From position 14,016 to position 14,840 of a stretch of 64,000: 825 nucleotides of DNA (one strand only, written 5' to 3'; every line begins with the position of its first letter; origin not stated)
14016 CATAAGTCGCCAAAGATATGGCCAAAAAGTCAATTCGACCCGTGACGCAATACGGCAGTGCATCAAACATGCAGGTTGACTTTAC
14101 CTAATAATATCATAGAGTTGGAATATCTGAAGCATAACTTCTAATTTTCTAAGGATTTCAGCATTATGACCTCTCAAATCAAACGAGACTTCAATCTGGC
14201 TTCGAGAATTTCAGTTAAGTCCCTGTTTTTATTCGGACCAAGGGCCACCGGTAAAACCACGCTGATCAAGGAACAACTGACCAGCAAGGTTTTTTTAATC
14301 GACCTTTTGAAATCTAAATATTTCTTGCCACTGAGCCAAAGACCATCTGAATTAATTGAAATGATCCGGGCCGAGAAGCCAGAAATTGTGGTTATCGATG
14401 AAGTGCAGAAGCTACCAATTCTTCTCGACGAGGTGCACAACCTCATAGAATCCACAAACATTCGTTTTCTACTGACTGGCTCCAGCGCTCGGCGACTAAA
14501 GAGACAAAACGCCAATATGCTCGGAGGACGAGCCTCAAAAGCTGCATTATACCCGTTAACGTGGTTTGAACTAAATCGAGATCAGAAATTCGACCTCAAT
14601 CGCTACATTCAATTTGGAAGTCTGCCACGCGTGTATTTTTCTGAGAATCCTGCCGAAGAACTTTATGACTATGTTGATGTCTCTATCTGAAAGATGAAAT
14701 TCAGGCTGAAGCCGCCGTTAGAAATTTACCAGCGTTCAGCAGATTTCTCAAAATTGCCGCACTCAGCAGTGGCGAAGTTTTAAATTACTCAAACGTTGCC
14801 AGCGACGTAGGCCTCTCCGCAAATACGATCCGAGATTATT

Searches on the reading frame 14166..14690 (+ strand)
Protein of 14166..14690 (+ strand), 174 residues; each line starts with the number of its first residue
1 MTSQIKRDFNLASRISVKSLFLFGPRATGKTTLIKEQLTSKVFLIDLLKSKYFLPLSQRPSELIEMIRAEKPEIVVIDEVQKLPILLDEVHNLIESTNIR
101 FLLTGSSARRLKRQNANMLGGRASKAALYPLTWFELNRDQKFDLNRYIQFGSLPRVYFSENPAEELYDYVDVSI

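Call 55: search_protein_families(library=pfam, proteins=[window:14166-14690:+], max_evalue=0.1)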
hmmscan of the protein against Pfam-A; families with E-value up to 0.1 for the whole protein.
window:14166-14690:+ (174 aa): 10 families
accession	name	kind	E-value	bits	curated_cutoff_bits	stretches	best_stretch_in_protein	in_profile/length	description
PF13173.12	AAA_14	-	4.6e-22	78.8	27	1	18-136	3-128/129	AAA domain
PF00004.35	AAA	-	6.1e-06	27.2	21.2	1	21-83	2-69/131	ATPase family associated with various cellular activities (AAA)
PF01637.24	ATPase_2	-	1.9e-05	25.1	33.2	1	16-41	19-44/225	ATPase domain predominantly from Archaea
PF13401.12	AAA_22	-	3e-05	24.8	27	1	61-107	73-124/130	AAA domain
PF05621.17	TniB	-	0.0023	17.8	22.4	0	11-36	29-54/189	Bacterial TniB protein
PF13191.12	AAA_16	-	0.0041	18.1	32.6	1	14-37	21-44/167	AAA ATPase domain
PF13479.12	AAA_24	-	0.029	14.6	27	1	19-49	4-32/195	AAA domain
PF07728.20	AAA_5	-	0.03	14.8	22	0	59-100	56-96/139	AAA domain (dynein-related subfamily)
PF01443.25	Viral_helicase1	-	0.037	14.3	21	1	29-92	10-81/228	Viral superfamily 1 RNA helicase core domain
PF20720.3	nSTAND3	-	0.047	13.8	27.2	1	18-79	18-73/155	Novel STAND NTPase 3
